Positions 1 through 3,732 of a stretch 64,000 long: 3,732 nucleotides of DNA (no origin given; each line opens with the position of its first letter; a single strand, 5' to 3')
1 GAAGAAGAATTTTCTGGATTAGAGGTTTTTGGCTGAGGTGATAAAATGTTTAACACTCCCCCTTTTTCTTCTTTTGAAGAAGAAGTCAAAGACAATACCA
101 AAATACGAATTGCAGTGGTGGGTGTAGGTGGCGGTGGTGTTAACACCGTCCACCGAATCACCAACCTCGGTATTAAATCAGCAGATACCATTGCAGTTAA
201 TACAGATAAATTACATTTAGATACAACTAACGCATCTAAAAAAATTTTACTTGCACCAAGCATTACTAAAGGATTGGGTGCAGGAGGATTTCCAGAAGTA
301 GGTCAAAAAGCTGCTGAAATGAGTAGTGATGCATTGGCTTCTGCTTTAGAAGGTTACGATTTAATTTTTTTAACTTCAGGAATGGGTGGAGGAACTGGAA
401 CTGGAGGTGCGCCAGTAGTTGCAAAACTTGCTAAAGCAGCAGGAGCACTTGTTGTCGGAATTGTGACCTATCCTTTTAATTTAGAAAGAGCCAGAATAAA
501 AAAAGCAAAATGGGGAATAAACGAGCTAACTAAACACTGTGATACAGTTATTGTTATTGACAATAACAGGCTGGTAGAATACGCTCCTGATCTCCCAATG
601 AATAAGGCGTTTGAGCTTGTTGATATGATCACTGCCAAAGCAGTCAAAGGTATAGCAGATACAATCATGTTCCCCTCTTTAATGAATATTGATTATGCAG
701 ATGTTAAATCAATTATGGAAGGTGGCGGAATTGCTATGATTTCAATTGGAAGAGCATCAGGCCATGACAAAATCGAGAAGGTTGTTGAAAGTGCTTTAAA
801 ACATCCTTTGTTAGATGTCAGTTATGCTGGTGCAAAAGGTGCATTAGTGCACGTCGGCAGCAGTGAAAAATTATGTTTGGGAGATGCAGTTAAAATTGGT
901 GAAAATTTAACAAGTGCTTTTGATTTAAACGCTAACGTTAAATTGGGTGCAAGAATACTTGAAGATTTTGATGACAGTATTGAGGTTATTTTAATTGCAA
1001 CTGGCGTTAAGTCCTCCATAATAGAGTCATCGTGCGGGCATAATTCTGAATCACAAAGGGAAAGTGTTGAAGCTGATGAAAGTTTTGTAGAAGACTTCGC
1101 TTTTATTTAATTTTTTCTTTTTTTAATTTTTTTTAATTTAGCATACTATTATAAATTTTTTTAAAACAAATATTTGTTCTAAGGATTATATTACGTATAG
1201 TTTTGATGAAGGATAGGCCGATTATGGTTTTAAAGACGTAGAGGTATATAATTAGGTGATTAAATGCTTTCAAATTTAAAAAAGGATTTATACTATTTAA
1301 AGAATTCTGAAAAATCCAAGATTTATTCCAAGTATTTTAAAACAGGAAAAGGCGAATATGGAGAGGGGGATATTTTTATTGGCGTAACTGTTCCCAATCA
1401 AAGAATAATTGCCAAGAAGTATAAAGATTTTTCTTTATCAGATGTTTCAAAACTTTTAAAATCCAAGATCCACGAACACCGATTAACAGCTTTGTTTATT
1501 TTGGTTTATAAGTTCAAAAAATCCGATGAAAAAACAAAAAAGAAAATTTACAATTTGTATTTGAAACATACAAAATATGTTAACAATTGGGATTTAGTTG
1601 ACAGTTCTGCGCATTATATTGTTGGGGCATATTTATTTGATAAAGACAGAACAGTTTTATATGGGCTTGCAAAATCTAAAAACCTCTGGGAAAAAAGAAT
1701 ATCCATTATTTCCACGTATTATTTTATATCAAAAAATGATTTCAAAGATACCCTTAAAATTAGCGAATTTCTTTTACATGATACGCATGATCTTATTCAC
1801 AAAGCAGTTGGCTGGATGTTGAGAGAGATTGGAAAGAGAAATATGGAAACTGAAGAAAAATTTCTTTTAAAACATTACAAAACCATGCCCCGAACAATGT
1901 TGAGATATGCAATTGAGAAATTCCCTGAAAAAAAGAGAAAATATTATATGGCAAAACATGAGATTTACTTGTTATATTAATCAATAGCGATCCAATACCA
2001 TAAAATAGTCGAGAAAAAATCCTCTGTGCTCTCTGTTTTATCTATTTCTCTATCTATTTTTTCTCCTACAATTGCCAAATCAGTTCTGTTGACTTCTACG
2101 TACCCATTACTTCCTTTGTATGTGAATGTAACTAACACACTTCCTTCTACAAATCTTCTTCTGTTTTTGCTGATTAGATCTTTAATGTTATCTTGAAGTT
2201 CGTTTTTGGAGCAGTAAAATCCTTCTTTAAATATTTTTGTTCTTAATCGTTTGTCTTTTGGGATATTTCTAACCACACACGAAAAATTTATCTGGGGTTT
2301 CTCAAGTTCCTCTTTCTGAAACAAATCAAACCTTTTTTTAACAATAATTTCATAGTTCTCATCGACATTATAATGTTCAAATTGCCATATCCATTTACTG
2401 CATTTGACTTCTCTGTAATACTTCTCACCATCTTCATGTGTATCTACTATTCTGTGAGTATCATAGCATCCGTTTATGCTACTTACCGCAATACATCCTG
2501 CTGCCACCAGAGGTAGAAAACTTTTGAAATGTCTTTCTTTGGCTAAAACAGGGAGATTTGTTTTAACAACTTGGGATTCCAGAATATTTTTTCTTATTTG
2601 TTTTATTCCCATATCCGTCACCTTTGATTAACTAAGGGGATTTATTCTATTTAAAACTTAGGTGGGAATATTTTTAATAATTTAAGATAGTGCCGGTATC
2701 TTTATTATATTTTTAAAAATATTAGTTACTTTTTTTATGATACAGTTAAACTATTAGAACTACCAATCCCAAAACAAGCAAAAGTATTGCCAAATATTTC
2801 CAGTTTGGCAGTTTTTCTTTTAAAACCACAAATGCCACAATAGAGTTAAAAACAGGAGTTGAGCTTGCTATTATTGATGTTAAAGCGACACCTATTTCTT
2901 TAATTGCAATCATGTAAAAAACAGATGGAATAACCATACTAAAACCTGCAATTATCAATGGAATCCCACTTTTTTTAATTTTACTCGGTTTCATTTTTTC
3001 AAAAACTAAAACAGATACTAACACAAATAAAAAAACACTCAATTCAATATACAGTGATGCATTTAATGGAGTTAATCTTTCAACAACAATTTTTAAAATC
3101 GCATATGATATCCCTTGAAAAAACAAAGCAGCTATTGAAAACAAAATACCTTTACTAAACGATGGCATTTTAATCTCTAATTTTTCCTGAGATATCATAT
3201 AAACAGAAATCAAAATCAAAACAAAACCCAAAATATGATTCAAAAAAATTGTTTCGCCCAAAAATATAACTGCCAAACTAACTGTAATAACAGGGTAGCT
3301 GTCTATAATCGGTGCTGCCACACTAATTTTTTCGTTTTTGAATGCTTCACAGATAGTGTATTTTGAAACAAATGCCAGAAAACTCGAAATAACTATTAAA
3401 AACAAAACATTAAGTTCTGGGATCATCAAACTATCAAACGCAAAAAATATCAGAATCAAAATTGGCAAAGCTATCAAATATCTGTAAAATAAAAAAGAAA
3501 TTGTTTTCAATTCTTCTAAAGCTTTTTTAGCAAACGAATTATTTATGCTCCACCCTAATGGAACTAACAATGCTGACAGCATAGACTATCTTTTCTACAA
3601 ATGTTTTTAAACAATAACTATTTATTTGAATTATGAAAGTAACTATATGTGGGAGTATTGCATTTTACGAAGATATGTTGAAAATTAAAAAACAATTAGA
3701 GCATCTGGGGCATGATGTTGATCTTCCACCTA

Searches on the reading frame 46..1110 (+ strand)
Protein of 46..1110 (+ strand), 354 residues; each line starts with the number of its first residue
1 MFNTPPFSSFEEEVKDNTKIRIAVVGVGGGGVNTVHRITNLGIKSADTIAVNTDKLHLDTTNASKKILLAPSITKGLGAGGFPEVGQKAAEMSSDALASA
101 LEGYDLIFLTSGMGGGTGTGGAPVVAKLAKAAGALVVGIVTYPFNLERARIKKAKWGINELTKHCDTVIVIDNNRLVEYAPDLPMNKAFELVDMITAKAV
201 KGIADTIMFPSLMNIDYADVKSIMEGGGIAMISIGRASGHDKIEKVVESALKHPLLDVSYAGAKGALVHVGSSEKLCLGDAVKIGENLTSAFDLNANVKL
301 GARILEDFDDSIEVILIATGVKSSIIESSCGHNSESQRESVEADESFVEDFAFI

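Call 73: search_protein_families(library=pfam, proteins=[window:46-1110:+], max_evalue=0.001)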
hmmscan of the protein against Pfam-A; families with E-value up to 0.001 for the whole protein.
window:46-1110:+ (354 aa): 2 families
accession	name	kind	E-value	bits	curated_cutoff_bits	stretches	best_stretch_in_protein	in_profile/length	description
PF00091.31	Tubulin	-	4.1e-44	151.6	33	1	21-179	1-188/190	Tubulin/FtsZ family, GTPase domain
PF12327.13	FtsZ_C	-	2e-24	86.1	27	1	228-322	1-95/95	FtsZ family, C-terminal domain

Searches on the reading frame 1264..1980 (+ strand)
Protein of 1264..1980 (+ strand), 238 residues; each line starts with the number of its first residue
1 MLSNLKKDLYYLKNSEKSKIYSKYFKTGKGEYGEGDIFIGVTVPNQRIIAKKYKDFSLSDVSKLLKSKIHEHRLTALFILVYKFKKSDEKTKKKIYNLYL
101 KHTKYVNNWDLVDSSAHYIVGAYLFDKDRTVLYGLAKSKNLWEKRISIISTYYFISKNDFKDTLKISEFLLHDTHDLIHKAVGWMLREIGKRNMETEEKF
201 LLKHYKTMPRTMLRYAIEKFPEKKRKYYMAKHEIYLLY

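Call 73: search_protein_families(library=pfam, proteins=[window:1264-1980:+], max_evalue=0.001)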
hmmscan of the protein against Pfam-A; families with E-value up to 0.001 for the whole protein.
window:1264-1980:+ (238 aa): 1 family
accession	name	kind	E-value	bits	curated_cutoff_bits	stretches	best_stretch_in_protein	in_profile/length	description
PF08713.17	DNA_alkylation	-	1.2e-63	215.1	21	1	6-220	2-213/213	DNA alkylation repair enzyme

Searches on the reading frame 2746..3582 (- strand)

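Call 73: search_protein_families(library=pfam, proteins=[window:2746-3582:-], max_evalue=0.001)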
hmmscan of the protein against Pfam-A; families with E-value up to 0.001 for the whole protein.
window:2746-3582:- (278 aa): 4 families
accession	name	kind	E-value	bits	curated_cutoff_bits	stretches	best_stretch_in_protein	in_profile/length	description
PF00892.27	EamA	-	4.9e-37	127.7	28.2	2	2-131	5-134/135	EamA-like transporter family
PF06800.18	Sugar_transport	-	3.4e-08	33.6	26.3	1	41-277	37-271/280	Sugar transport protein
PF03151.22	TPT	-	4.8e-08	33.1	30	1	170-275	29-134/291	Triose-phosphate Transporter family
PF16913.11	PUNUT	-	5.5e-05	23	30.6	1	205-277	73-145/321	Purine nucleobase transmembrane transport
